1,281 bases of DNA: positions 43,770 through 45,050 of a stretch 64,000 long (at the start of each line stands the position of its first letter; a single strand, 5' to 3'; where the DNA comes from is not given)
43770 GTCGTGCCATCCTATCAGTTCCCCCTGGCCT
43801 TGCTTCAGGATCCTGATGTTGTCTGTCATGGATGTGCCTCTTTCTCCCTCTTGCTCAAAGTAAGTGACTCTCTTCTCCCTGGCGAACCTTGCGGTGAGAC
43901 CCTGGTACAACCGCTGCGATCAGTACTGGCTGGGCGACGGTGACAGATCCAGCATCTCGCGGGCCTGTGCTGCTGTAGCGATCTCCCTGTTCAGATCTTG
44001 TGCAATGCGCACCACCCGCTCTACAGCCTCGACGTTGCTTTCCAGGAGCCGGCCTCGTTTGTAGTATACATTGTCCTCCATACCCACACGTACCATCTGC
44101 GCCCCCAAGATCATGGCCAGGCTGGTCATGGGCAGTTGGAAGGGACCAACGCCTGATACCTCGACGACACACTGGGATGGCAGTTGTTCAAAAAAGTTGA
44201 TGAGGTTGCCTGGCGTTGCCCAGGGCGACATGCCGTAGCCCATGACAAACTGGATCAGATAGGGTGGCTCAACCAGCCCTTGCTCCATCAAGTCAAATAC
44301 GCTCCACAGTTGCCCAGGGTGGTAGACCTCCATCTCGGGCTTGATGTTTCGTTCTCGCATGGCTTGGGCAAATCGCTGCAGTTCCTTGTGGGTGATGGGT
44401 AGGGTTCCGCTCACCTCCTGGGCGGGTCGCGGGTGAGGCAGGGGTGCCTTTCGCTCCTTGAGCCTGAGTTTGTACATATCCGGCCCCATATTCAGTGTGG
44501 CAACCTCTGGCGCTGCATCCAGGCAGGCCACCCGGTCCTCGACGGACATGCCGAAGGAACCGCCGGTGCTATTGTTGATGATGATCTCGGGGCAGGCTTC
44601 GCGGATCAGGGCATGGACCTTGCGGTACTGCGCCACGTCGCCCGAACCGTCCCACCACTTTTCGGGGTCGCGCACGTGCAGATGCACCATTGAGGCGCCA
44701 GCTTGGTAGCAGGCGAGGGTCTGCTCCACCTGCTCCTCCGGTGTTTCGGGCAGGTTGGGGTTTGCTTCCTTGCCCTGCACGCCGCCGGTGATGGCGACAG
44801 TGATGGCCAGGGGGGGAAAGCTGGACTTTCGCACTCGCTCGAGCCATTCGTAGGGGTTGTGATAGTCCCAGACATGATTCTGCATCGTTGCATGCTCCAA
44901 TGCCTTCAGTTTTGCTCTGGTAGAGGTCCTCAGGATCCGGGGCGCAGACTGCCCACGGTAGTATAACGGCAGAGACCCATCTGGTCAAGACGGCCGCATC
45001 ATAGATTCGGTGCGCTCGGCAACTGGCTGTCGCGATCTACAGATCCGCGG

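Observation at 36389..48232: Uncharacterised metabolic gene cluster: B12-radical SAM, two DAO oxidoreductases, short TPP decarboxylase, CoA-transferase A/B, BKACE enzyme, truncated GH3 amido-synthetase and a second TPP enzyme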

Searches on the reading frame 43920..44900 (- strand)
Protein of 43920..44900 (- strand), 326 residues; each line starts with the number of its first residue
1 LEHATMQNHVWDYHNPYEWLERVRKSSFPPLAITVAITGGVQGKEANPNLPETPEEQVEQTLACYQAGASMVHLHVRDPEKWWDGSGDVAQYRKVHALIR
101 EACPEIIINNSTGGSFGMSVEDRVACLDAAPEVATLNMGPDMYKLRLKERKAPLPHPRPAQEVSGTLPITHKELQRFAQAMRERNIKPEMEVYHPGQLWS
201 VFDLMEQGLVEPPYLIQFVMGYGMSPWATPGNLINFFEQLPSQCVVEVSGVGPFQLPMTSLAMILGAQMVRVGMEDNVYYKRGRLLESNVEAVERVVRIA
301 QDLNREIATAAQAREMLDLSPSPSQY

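Call 4: search_protein_families(library=pfam, proteins=[window:43920-44900:-], max_evalue=0.01)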
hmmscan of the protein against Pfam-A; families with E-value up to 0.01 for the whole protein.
window:43920-44900:- (326 aa): 1 family
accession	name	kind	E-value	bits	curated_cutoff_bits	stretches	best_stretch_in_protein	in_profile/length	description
PF05853.18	BKACE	-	1.1e-83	281.1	24.8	1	30-319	1-274/274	beta-keto acid cleavage enzyme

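Call 6: search_protein_families(library=ncbifam, proteins=[window:43920-44900:-], max_evalue=0.001)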
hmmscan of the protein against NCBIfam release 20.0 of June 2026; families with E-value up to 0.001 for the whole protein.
window:43920-44900:- (326 aa): 4 families
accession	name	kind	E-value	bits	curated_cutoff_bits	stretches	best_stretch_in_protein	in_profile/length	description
NF052387.1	Lys_ferment_KCE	equivalog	1.2e-71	241.3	382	2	170-319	119-267/267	3-keto-5-aminohexanoate cleavage enzyme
NF053568.1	3OXCoAcCUPNH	equivalog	7.2e-54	182.9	350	2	30-149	3-119/274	3-oxoadipate:acetyl-CoA acetyltransferase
NF053538.1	DixhxACActTsKce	equivalog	8e-54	182.8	430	1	32-319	8-302/310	3,5-dioxohexanoate:acetyl-CoA acetone transferase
NF052389.1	Lys_KAL_CLE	exception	4.1e-44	151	725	1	30-320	170-437/440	bifunctional 3-aminobutyryl-CoA ammonia lyase/3-keto-5-aminohexanoate cleavage enzyme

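Call 8: find_homologous_proteins(query=window:43920-44900:-, max_evalue=1e-20)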
Query window:43920-44900:- (326 aa): 3056 proteins with E <= 1e-20 among 4743 candidates; the best 120 are listed.
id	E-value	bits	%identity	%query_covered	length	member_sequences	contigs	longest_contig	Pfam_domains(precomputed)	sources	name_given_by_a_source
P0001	2.8e-217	738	100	98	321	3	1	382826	PF05853.19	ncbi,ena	-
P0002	1.3e-192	657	88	98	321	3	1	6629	PF05853.19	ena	-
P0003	9.1e-190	648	87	98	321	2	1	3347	PF05853.19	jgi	-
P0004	4.1e-189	646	87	98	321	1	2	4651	PF05853.19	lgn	-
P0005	2.2e-188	643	86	98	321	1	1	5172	PF05853.19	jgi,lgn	jgi:3-keto-5-aminohexanoate cleavage enzyme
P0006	4.1e-185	633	84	98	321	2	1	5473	PF05853.19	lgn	-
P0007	2.0e-182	624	82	98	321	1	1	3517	PF05853.19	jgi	jgi:3-keto-5-aminohexanoate cleavage enzyme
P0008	1.5e-181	621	82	98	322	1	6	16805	PF05853.19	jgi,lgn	jgi:3-keto-5-aminohexanoate cleavage enzyme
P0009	5.2e-181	619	82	98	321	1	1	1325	PF05853.19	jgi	-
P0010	1.4e-179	615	81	98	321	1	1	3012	PF05853.19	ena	-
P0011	8.6e-179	612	81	98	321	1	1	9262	PF05853.19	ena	-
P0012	5.6e-177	606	78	100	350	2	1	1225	PF05853.19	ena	-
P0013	1.8e-176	604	80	98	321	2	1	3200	PF05853.19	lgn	-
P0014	3.1e-175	600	78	100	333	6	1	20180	PF05853.19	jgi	jgi:3-keto-5-aminohexanoate cleavage enzyme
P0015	8.4e-175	599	79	98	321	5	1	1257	PF05853.19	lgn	-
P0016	4.6e-174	596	79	98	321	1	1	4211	PF05853.19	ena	-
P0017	2.5e-171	587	76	99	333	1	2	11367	PF05853.19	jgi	jgi:3-keto-5-aminohexanoate cleavage enzyme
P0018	7.9e-171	586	77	98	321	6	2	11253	PF05853.19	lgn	-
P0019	1.7e-170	585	76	98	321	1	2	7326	PF05853.19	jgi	jgi:3-keto-5-aminohexanoate cleavage enzyme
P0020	4.1e-169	580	76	98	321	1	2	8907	PF05853.19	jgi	jgi:3-keto-5-aminohexanoate cleavage enzyme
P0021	1.4e-168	578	75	98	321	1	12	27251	PF05853.19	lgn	-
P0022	1.9e-168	578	75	99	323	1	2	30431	PF05853.19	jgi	jgi:3-keto-5-aminohexanoate cleavage enzyme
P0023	2.1e-168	578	76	98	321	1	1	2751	PF05853.19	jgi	jgi:3-keto-5-aminohexanoate cleavage enzyme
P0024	2.9e-167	574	76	98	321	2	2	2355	PF05853.19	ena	-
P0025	3.6e-167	574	74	100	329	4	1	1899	PF05853.19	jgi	jgi:3-keto-5-aminohexanoate cleavage enzyme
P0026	4.3e-167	573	74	98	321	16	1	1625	PF05853.19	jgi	jgi:3-keto-5-aminohexanoate cleavage enzyme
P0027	6.7e-167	573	74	98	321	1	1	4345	PF05853.19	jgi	jgi:3-keto-5-aminohexanoate cleavage enzyme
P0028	6.7e-167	573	76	98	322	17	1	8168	PF05853.19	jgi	jgi:3-keto-5-aminohexanoate cleavage enzyme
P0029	1.1e-166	572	74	98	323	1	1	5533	PF05853.19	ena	-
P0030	4.0e-166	570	74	98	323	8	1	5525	PF05853.19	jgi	jgi:3-keto-5-aminohexanoate cleavage enzyme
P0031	6.6e-164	563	76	98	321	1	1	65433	PF05853.19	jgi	jgi:3-keto-5-aminohexanoate cleavage enzyme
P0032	6.7e-164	563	74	98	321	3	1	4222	PF05853.19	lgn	-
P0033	1.3e-163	562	74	99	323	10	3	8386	PF05853.19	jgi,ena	-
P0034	4.6e-163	560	73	98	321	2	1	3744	PF05853.19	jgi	jgi:3-keto-5-aminohexanoate cleavage enzyme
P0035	1.1e-162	559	74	98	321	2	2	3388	PF05853.19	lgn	-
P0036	3.4e-162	557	73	98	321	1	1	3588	PF05853.19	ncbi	ncbi:MAG: 3-keto-5-aminohexanoate cleavage protein [Promethearchaeota archaeon]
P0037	6.3e-162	557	72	98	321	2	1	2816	PF05853.19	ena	-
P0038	3.1e-158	544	72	98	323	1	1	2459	PF05853.19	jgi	jgi:3-keto-5-aminohexanoate cleavage enzyme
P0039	3.5e-158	544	73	98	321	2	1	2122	PF05853.19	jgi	-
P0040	5.1e-158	544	70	98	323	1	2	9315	PF05853.19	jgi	-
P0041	5.7e-158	544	70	98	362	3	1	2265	PF05853.19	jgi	jgi:3-keto-5-aminohexanoate cleavage enzyme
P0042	1.8e-157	542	71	98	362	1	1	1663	PF05853.19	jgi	jgi:3-keto-5-aminohexanoate cleavage enzyme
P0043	6.5e-157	540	70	98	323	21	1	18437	PF05853.19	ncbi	-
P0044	1.0e-156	539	72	98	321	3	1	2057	PF05853.19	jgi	jgi:3-keto-5-aminohexanoate cleavage enzyme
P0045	1.1e-156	539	72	98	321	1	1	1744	PF05853.19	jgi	jgi:3-keto-5-aminohexanoate cleavage enzyme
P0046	2.4e-156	538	69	100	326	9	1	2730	PF05853.19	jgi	-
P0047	4.5e-156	537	71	98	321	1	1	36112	PF05853.19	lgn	-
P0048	4.6e-156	537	70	97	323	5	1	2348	PF05853.19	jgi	-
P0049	5.6e-156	537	69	100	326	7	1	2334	PF05853.19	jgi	jgi:3-keto-5-aminohexanoate cleavage enzyme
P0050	1.3e-155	536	70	98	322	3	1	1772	PF05853.19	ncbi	-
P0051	1.7e-155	535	69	98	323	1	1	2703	PF05853.19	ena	-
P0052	4.4e-155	534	72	97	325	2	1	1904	PF05853.19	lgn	-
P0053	1.0e-154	533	71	98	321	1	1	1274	PF05853.19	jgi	jgi:3-keto-5-aminohexanoate cleavage enzyme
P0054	1.5e-154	532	70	98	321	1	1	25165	PF05853.19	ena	-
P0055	3.0e-154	531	76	93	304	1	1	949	PF05853.19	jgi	jgi:3-keto-5-aminohexanoate cleavage enzyme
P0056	4.8e-154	531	69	98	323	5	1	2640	PF05853.19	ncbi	-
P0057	2.8e-153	528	71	98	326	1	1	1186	PF05853.19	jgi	jgi:3-keto-5-aminohexanoate cleavage enzyme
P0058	8.4e-150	517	69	97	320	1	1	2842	PF05853.19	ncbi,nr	ncbi:MAG: 3-keto-5-aminohexanoate cleavage protein, partial [Anaerolineales bacterium]|nr:3-keto-5-a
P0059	5.6e-143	494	65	98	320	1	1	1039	PF05853.19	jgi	jgi:3-keto-5-aminohexanoate cleavage enzyme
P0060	1.4e-142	493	66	99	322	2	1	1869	PF05853.19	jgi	jgi:3-keto-5-aminohexanoate cleavage enzyme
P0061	1.6e-141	489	65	98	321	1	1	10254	PF05853.19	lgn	-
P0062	2.4e-141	489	64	98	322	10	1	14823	PF05853.19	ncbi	-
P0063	1.1e-140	487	64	97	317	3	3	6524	PF05853.19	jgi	jgi:3-keto-5-aminohexanoate cleavage enzyme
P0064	1.7e-140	486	64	98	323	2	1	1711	PF05853.19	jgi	-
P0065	1.8e-139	483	64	98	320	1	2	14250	PF05853.19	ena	-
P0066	2.0e-139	483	64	97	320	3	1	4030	PF05853.19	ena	-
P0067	2.0e-139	483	65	98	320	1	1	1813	PF05853.19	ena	-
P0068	6.1e-139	481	63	98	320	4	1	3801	PF05853.19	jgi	jgi:3-keto-5-aminohexanoate cleavage enzyme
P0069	1.7e-138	479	65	99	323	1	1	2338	PF05853.19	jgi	jgi:3-keto-5-aminohexanoate cleavage enzyme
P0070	3.4e-138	479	63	99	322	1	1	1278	PF05853.19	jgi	jgi:3-keto-5-aminohexanoate cleavage enzyme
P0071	9.1e-138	477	63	98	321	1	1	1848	PF05853.19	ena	-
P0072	1.0e-137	477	63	98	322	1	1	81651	PF05853.19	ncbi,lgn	-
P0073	1.7e-137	476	63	98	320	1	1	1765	PF05853.19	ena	-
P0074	3.0e-136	472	64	98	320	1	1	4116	PF05853.19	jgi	jgi:3-keto-5-aminohexanoate cleavage enzyme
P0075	3.8e-136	472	63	98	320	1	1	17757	PF05853.19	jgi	-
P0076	3.9e-136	472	62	98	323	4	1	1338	PF05853.19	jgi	jgi:3-keto-5-aminohexanoate cleavage enzyme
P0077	5.9e-136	471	63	98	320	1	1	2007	PF05853.19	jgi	jgi:3-keto-5-aminohexanoate cleavage enzyme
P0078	7.3e-136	471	63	98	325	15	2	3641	PF05853.19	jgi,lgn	jgi:3-keto-5-aminohexanoate cleavage enzyme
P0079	9.1e-136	471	64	97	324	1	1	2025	PF05853.19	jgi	jgi:3-keto-5-aminohexanoate cleavage enzyme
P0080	1.2e-135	470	64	98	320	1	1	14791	PF05853.19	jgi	jgi:3-keto-5-aminohexanoate cleavage enzyme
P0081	1.2e-135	470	62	98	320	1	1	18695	PF05853.19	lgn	-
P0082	2.3e-135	469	63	97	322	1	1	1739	PF05853.19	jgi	jgi:3-keto-5-aminohexanoate cleavage enzyme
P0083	4.2e-135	468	62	98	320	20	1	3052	PF05853.19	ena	-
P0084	5.8e-135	468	62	98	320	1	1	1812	PF05853.19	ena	-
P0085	6.3e-135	468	64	98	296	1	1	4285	PF05853.19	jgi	jgi:3-keto-5-aminohexanoate cleavage enzyme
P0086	7.4e-135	468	64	97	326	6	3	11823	PF05853.19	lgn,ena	-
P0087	1.2e-134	467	62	98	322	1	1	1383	PF05853.19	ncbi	-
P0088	1.6e-134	466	62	98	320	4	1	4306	PF05853.19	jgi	jgi:3-keto-5-aminohexanoate cleavage enzyme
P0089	2.6e-134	466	62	98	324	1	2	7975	PF05853.19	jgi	jgi:3-keto-5-aminohexanoate cleavage enzyme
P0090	3.7e-134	465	62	98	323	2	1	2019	PF05853.19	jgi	-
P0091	7.1e-134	464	62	98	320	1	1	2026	PF05853.19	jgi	jgi:3-keto-5-aminohexanoate cleavage enzyme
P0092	1.5e-133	463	61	97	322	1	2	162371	PF05853.19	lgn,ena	-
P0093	1.5e-133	463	62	98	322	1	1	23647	PF05853.19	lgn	-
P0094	1.7e-133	463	63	98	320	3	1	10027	PF05853.19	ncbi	ncbi:MAG: 3-keto-5-aminohexanoate cleavage protein [Thermodesulfobacteriota bacterium]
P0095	2.4e-133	463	62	98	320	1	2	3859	PF05853.19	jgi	jgi:3-keto-5-aminohexanoate cleavage enzyme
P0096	3.4e-133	462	61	98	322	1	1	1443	PF05853.19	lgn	-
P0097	3.5e-133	462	61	98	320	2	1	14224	PF05853.19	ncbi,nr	ncbi:MAG: 3-keto-5-aminohexanoate cleavage protein [Deltaproteobacteria bacterium]|nr:3-keto-5-amino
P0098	5.3e-133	461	65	99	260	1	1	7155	PF05853.19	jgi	jgi:3-keto-5-aminohexanoate cleavage enzyme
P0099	6.5e-133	461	61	98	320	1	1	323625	PF05853.19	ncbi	ncbi:MAG: 3-keto-5-aminohexanoate cleavage protein [Thermodesulfobacteriota bacterium]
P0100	3.0e-132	459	63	98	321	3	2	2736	PF05853.19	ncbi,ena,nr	ncbi:MAG: 3-keto-5-aminohexanoate cleavage protein [Desulfobacterales bacterium]|nr:3-keto-5-aminohe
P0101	4.2e-132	458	61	98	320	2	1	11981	PF05853.19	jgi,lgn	jgi:3-keto-5-aminohexanoate cleavage enzyme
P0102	5.7e-132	458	62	98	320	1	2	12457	PF05853.19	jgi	jgi:3-keto-5-aminohexanoate cleavage enzyme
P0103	2.9e-131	456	61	98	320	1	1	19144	PF05853.19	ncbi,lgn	-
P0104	4.3e-131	455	62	98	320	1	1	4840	PF05853.19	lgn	-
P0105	6.9e-131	455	62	98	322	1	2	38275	PF05853.19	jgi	-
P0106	1.2e-130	454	61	98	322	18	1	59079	PF05853.19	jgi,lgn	-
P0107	1.9e-130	453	63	98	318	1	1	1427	PF05853.19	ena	-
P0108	3.6e-130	452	60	98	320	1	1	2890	PF05853.19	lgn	-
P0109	7.1e-130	451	60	98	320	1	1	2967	PF05853.19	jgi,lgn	jgi:3-keto-5-aminohexanoate cleavage enzyme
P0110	8.3e-130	451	61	98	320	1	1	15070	PF05853.19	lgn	-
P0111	3.4e-128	446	61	98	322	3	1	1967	PF05853.19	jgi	jgi:3-keto-5-aminohexanoate cleavage enzyme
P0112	5.3e-128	445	63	94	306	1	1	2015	PF05853.19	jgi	jgi:3-keto-5-aminohexanoate cleavage enzyme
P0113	5.7e-128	445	61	98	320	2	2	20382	PF05853.19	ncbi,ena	-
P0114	1.3e-127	444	59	98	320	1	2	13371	PF05853.19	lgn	-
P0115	1.6e-127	443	60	98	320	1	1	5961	PF05853.19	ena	-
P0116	2.1e-127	443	61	96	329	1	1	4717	PF05853.19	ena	-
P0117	2.8e-127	443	60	98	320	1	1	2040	PF05853.19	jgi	jgi:3-keto-5-aminohexanoate cleavage enzyme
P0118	2.9e-127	443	62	98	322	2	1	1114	PF05853.19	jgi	jgi:3-keto-5-aminohexanoate cleavage enzyme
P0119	5.2e-127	442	60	98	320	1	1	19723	PF05853.19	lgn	-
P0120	6.2e-127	442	60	98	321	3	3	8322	PF05853.19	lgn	-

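Call 9: find_encoding_contigs(protein=P0001, flank=10000, max_places=3)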
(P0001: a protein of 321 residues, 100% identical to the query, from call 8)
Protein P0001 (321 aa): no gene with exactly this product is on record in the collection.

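Call 10: find_encoding_contigs(protein=P0031, flank=10000, max_places=3)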
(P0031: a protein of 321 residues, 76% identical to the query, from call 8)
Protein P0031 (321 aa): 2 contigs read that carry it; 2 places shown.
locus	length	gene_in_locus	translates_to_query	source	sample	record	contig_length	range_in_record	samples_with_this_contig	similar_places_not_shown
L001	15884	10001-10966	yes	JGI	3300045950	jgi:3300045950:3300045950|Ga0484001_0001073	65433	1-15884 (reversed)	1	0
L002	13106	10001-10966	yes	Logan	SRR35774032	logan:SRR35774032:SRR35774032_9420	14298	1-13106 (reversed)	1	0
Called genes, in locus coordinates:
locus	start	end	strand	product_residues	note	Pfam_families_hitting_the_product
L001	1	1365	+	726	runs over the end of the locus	PF02743:dCache_1, PF00672:HAMP, PF01590:GAF, PF13185:GAF_2, PF13492:GAF_3, PF07730:HisKA_3, PF13581:HATPase_c_2 (weak), PF02518:HATPase_c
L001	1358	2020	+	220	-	PF00072:Response_reg, PF00196:GerE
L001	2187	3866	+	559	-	PF00496:SBP_bac_5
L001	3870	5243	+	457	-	PF00144:Beta-lactamase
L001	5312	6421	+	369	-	PF02746:MR_MLE_N, PF13378:MR_MLE_C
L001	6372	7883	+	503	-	PF07364:DUF1485, PF07171:MlrC_C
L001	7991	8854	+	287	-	PF00561:Abhydrolase_1, PF12697:Abhydrolase_6, PF12146:Hydrolase_4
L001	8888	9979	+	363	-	PF01408:GFO_IDH_MocA, PF02894:GFO_IDH_MocA_C, PF22725:GFO_IDH_MocA_C3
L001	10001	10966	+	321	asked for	PF05853:BKACE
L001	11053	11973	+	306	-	PF19300:BPD_transp_1_N, PF00528:BPD_transp_1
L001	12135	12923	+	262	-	PF00528:BPD_transp_1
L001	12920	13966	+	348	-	PF00005:ABC_tran, PF13304:AAA_21 (weak), PF08352:oligo_HPY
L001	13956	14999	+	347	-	PF00005:ABC_tran, PF08352:oligo_HPY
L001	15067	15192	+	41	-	PF00196:GerE (weak)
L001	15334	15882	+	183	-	?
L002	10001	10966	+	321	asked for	PF05853:BKACE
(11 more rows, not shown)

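Call 11: find_encoding_contigs(protein=P0008, flank=10000, max_places=3)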
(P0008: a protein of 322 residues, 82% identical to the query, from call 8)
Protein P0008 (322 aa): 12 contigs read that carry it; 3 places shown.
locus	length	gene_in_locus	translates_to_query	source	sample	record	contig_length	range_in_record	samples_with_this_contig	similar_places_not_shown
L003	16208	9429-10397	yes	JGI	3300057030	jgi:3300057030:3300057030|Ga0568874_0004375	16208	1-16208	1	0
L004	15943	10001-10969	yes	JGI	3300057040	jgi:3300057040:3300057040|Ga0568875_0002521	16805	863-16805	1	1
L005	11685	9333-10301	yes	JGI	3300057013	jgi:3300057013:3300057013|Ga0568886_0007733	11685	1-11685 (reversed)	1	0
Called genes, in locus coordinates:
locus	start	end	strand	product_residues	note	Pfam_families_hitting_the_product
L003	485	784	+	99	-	-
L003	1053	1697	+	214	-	PF00072:Response_reg, PF13384:HTH_23 (faint), PF00196:GerE, PF04545:Sigma70_r4 (weak), PF08281:Sigma70_r4_2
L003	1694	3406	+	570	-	PF13185:GAF_2, PF01590:GAF, PF13492:GAF_3 (weak), PF01590:GAF, PF13185:GAF_2, PF13492:GAF_3, PF07730:HisKA_3, PF02518:HATPase_c, +1 more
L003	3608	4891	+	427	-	PF04389:Peptidase_M28 (weak), PF01546:Peptidase_M20, PF07687:M20_dimer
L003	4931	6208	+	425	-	PF01979:Amidohydro_1, PF07969:Amidohydro_3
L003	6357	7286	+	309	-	PF02737:3HCDH_N, PF03446:NAD_binding_2 (weak), PF00725:3HCDH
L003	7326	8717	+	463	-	PF02629:CoA_binding, PF13380:CoA_binding_2, PF13607:Succ_CoA_lig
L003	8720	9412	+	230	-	PF13549:ATP-grasp_5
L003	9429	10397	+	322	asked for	PF05853:BKACE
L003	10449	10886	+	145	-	PF02737:3HCDH_N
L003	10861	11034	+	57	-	-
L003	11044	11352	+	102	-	-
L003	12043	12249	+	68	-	-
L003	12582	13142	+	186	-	-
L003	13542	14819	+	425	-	-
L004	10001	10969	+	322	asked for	PF05853:BKACE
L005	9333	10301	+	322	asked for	PF05853:BKACE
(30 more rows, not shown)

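Call 12: find_encoding_contigs(protein=P0014, flank=10000, max_places=2)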
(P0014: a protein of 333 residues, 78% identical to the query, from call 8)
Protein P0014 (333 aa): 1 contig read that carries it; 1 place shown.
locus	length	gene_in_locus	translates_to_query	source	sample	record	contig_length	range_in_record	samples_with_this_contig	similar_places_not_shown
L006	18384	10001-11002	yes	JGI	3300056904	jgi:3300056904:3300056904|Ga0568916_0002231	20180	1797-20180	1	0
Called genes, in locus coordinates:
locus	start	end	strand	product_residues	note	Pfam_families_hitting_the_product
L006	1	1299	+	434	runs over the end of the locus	PF01979:Amidohydro_1, PF07969:Amidohydro_3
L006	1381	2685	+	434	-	PF01979:Amidohydro_1, PF07969:Amidohydro_3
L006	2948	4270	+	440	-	PF13433:Peripla_BP_5, PF13458:Peripla_BP_6, PF01094:ANF_receptor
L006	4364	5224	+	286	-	PF02653:BPD_transp_2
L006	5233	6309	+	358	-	PF02653:BPD_transp_2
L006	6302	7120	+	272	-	PF00005:ABC_tran, PF13304:AAA_21 (faint), PF12399:BCA_ABC_TP_C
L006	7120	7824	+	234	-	PF00005:ABC_tran, PF13304:AAA_21 (faint)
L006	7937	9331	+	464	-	PF02629:CoA_binding (weak), PF13380:CoA_binding_2, PF13607:Succ_CoA_lig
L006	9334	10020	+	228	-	PF13549:ATP-grasp_5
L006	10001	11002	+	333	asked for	PF05853:BKACE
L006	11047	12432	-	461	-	PF01425:Amidase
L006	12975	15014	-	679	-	PF22007:DUF6930, PF23988:DUF7309, PF04184:ST7, PF13428:TPR_14 (faint)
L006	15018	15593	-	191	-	PF13328:HD_4, PF01966:HD (weak)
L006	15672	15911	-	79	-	PF10049:DUF2283 (weak)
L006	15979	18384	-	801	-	?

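Call 13: list_cluster_members(proteins=[P0001])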
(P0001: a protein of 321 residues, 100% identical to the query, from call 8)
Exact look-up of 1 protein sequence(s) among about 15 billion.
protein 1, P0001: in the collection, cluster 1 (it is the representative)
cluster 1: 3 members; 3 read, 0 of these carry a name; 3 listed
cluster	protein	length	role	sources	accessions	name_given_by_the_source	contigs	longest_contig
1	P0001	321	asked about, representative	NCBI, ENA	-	-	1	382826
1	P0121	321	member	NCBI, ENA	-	-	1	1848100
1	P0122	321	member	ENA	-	-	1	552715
